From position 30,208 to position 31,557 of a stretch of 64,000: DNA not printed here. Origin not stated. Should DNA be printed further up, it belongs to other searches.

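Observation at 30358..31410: Internally duplicated polytopic membrane protein of unknown function appended to the oxidase operon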

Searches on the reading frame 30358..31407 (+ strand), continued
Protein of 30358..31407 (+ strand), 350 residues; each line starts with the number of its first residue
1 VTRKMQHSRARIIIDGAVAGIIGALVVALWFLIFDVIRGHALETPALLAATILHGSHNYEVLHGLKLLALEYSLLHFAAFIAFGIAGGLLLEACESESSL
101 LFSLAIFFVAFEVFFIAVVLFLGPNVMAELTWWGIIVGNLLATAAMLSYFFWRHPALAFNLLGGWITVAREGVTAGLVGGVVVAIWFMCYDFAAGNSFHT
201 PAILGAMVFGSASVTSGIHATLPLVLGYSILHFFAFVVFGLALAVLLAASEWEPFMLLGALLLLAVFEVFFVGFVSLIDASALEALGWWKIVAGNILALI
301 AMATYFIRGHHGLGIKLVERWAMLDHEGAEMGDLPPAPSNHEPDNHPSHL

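Call 51: predict_structure(alignment_id=A4)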
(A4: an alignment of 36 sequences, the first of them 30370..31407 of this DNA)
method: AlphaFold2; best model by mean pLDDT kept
length: 346 residues; sequences in the alignment: 36
mean_pLDDT: 83.1   pTM: 0.71
mean pLDDT of the five models: 83.1, 80.3, 79.5, 77.6, 77.5
residues with pLDDT >= 90: 122; 70-90: 164; 50-70: 59; < 50: 1
segments of 3 or more residues with pLDDT < 50: none
pLDDT, mean of each block of 10 residues (from residue 1): 81 97 94 88 88 69 90 95 91 84 87 77 73 89 91 74 88 96 94 91 77 79 90 93 85 87 82 77 86 92 74 64 59 63 54
secondary structure, 60 per line:
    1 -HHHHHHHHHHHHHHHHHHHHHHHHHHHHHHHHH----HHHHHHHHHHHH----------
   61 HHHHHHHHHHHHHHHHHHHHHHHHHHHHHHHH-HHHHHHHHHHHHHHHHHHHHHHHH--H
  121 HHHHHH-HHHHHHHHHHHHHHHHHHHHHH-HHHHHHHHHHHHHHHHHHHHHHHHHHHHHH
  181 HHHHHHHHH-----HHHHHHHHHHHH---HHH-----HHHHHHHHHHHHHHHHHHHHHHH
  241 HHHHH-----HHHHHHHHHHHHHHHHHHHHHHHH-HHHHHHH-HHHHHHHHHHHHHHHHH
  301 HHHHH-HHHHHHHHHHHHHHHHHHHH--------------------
elements in order: H2-34 H39-50 H61-92 H94-117 H120-126 H128-149 H151-189 H195-206 H218-245 H251-274 H276-282 H284-305 H307-326

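Call 55: fold_search(model_id=the predicted structure, library=pdb)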
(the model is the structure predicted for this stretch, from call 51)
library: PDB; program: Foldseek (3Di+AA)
matches with E <= 10: 71; with E <= 0.001: 0
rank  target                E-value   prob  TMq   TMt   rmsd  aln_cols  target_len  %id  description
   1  5yck                  6.5e-01  0.10  0.15  0.12  21.1       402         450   14  Crystal structure of a MATE family protein derived from Camelina sativa at 2.3 angstrom (released 2017-09-27)
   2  8kgi_A                1.1e+00  0.14  0.22  0.21  13.2       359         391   13  Molecular mechanism of prostaglandin transporter SLCO2A1 (released 2024-08-21)
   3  7uw5_A                1.1e+00  0.04  0.11  0.06  28.8       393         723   13  EcMscK G924S mutant in a closed conformation (released 2022-11-23)
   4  9g6d_A                1.4e+00  0.08  0.15  0.12  20.5       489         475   11  CLC7/OSTM1 complex in the absence of PIP2 lipid. (released 2025-07-30)
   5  2axv_A                2.2e+00  0.04  0.11  0.13  20.8       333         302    9  Structure of PrgX Y153C mutant (released 2005-12-06)
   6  2aw6_B                2.6e+00  0.04  0.12  0.14  21.3       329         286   10  Structure of a bacterial peptide pheromone/receptor complex and its mechanism of gene regulation (released 2005-12-06)
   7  9zcv_A                3.0e+00  0.03  0.11  0.06  29.1       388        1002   12  Human TRPM8 fully-swapped, desensitized, ligand-free structure at 4 degrees Celsius resolved in cell vesicles (released 2026-03-25)
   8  6e9n_A                3.1e+00  0.06  0.18  0.16  18.6       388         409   13  E. coli D-galactonate:proton symporter in the inward open form (released 2019-05-22)
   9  8tth_A                3.4e+00  0.08  0.22  0.21  17.9       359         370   14  NorA single mutant - D307N at pH 7.5 (released 2024-05-29)
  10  7p16_A                3.9e+00  0.06  0.20  0.21  19.2       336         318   13  Structure of caspase-3 cleaved rXKR9 in complex with a sybody at 4.3A (released 2021-07-28)
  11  4oaa_A                4.0e+00  0.06  0.19  0.17  15.9       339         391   12  Crystal structure of E. coli lactose permease G46W,G262W bound to sugar (released 2014-01-29)
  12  7uea_a                4.2e+00  0.08  0.22  0.15  14.6       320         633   12  Photosynthetic assembly of Chlorobaculum tepidum (RC-FMO1) (released 2022-10-05)
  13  8sc4                  4.2e+00  0.06  0.19  0.16  18.0       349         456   14  Human OCT1 bound to metformin in inward-open conformation (released 2023-10-18)
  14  8tgn_A                4.2e+00  0.06  0.18  0.17  16.1       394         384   14  VMAT1 dimer with serotonin and reserpine (released 2024-03-20)
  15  6z71_B                4.2e+00  0.04  0.17  0.14  20.9       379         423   14  Structure of the MATE family multidrug resistance transporter Aq_128 from Aquifex aeolicus in the outward-facing state (released 2021-12-01)
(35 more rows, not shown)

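Call 58: search_protein_families(library=pfam, proteins=[P0177, P0196, P0136, P0241, P0190, P0170], max_evalue=0.01)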
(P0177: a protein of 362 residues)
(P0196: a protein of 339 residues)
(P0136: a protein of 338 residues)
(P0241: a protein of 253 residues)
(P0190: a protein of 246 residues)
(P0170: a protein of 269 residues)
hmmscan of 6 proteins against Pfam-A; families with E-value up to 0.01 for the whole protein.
P0177 (362 aa): 1 family
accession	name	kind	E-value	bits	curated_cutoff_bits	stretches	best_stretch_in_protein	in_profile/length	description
PF14264.12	Glucos_trans_II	-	0.0027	17.3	30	1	162-238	57-134/317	Glucosyl transferase GtrII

P0196 (339 aa): 0 families

P0136 (338 aa): 0 families

P0241 (253 aa): 0 families

P0190 (246 aa): 0 families

P0170 (269 aa): 0 families

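Call 68: search_protein_families(library=pfam, alignment_id=A2, max_evalue=10)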
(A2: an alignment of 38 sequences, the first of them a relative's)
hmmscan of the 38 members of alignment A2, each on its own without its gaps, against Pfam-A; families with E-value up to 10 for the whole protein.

A. member 1, P0163 (167 aa): 2 families
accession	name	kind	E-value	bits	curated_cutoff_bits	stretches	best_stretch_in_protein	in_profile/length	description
PF05814.16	Ac76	-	0.11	12.9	22.5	1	80-113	6-40/83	Orf76 (Ac76)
PF14880.11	COX14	-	0.18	12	25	1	11-33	16-38/59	Cytochrome oxidase c assembly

B. families by the number of members that match (of 38 scanned): 49 families (the first 25 are shown)
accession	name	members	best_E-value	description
PF12698.13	ABC2_membrane_3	5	0.63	ABC-2 family transporter protein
PF20040.4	DUF6442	4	0.091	Family of unknown function (DUF6442)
PF04418.17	DUF543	3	0.057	Domain of unknown function (DUF543)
PF12679.13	ABC2_membrane_2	3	0.075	ABC-2 family transporter protein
PF10907.13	DUF2749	3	0.47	Protein of unknown function (DUF2749)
PF17647.6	DUF5518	2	0.022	Family of unknown function (DUF5518)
PF05814.16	Ac76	2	0.11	Orf76 (Ac76)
PF14316.11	DUF4381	2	0.23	Domain of unknown function (DUF4381)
PF14143.11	YrhC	2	0.27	YrhC-like protein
PF09813.14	Coa3_cc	2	0.38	Cytochrome c oxidase assembly factor 3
PF03419.18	Peptidase_U4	2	0.67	Sporulation factor SpoIIGA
PF00822.25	PMP22_Claudin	1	0.0027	PMP-22/EMP/MP20/Claudin family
PF15982.10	TMEM135_C_rich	1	0.0074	N-terminal cysteine-rich region of Transmembrane protein 135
PF12155.13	NADHdh-2_N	1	0.0074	NADH dehydrogenase subunit 2 N-terminal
PF06139.17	BphX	1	0.0085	BphX-like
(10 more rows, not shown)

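Call 72: list_cluster_members(proteins=[P0001, P0163, P0204, P0121, P0128, P0247])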
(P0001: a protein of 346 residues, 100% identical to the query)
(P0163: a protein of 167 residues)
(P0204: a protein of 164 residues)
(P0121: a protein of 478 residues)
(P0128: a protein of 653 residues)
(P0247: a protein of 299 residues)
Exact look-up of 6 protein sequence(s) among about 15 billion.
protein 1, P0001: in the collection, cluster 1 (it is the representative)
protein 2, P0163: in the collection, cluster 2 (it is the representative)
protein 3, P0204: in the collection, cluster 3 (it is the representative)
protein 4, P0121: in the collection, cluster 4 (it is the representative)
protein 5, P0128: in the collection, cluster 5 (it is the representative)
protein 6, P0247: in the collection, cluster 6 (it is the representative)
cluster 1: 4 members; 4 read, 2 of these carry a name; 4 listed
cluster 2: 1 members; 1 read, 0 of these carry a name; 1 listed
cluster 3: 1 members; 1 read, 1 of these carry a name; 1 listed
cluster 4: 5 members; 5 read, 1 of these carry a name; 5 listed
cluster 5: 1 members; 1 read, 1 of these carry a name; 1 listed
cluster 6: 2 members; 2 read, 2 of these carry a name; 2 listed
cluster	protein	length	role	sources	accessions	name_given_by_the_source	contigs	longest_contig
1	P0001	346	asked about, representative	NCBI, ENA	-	-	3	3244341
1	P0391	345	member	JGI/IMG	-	hypothetical protein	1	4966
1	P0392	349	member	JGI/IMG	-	hypothetical protein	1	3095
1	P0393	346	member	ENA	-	-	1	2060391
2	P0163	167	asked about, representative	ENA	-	-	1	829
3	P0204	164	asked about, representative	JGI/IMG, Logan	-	hypothetical protein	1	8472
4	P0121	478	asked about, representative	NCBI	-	-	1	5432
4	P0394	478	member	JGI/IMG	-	hypothetical protein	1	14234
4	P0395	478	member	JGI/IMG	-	-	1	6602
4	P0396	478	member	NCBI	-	-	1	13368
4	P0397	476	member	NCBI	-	-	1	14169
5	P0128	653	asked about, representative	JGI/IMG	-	hypothetical protein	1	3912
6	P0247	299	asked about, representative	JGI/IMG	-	putative oxidoreductase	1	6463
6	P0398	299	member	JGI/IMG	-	putative oxidoreductase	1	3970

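Call 73: search_solved_structures(query=A2, max_evalue=10, show_alignments=2)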
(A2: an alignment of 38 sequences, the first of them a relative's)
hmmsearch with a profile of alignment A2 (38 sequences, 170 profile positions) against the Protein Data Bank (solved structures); distinct sequences matched with E-value up to 10: 2.
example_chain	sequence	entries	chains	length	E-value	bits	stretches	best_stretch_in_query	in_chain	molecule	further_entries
9v4b_A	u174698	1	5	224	0.13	15.1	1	13-56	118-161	Fructose-6-phosphate aldolase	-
8ab6_H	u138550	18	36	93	0.49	13.2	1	68-125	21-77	Cytochrome b-c1 complex subunit 8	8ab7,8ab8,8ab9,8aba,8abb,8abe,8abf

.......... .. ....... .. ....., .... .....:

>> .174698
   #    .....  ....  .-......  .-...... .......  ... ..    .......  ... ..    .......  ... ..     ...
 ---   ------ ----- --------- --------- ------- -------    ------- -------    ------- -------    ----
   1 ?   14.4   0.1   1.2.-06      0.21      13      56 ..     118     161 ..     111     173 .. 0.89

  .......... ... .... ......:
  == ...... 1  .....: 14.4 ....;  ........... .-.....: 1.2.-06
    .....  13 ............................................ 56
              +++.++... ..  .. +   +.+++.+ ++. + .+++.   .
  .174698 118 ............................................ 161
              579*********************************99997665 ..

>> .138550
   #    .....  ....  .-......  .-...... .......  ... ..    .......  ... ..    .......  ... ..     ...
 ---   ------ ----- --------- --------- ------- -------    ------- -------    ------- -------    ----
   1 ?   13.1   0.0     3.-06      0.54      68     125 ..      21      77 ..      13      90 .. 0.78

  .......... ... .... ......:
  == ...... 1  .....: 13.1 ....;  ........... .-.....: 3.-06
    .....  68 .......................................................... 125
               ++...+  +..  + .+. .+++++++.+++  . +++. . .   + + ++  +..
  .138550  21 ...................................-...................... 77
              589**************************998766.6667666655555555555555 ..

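Call 75: find_encoding_contigs(protein=P0324, flank=10000, max_places=1)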
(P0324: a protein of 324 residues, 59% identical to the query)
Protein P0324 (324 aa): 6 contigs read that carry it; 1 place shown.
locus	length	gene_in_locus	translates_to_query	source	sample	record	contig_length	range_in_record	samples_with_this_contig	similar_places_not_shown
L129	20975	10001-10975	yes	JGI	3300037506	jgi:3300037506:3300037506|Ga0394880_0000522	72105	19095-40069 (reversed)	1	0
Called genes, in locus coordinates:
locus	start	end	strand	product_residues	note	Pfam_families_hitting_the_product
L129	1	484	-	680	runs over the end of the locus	PF17203:sCache_3_2, PF00672:HAMP, PF26769:HAMP_PhoQ (weak), PF00989:PAS, PF08448:PAS_4, PF13426:PAS_9, PF00512:HisKA, PF02518:HATPase_c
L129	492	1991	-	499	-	PF00496:SBP_bac_5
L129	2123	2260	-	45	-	-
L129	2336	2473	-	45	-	-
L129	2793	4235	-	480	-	PF00072:Response_reg, PF00158:Sigma54_activat, PF13191:AAA_16 (weak), PF14532:Sigma54_activ_2, PF07728:AAA_5, PF25601:AAA_lid_14, PF02954:HTH_8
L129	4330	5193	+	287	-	PF00106:adh_short, PF08659:KR (weak), PF13561:adh_short_C2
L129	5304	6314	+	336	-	PF02790:COX2_TM, PF00116:COX2, PF00034:Cytochrom_C, PF13442:Cytochrome_CBB3 (weak)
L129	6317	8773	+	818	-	PF00115:COX1, PF00510:COX3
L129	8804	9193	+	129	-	PF03626:COX4_pro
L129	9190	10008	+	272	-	PF09678:Caa3_CtaG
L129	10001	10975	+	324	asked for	-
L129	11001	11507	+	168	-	PF08241:Methyltransf_11, PF08242:Methyltransf_12 (weak), PF13489:Methyltransf_23, PF13649:Methyltransf_25 (faint), PF13847:Methyltransf_31 (weak)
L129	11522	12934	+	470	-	PF00588:SpoU_methylase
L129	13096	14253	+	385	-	PF01612:DNA_pol_A_exo1, PF00570:HRDC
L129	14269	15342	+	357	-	PF01408:GFO_IDH_MocA, PF22725:GFO_IDH_MocA_C3, PF02894:GFO_IDH_MocA_C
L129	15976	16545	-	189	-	PF01596:Methyltransf_3, PF01135:PCMT, PF13578:Methyltransf_24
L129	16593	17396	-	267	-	PF03437:BtpA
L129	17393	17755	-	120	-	PF02641:DUF190, PF00543:P-II (weak)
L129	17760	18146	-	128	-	PF02537:CRCB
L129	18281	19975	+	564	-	PF00496:SBP_bac_5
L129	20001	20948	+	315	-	PF19300:BPD_transp_1_N, PF00528:BPD_transp_1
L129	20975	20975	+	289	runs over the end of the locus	PF12911:OppC_N, PF00528:BPD_transp_1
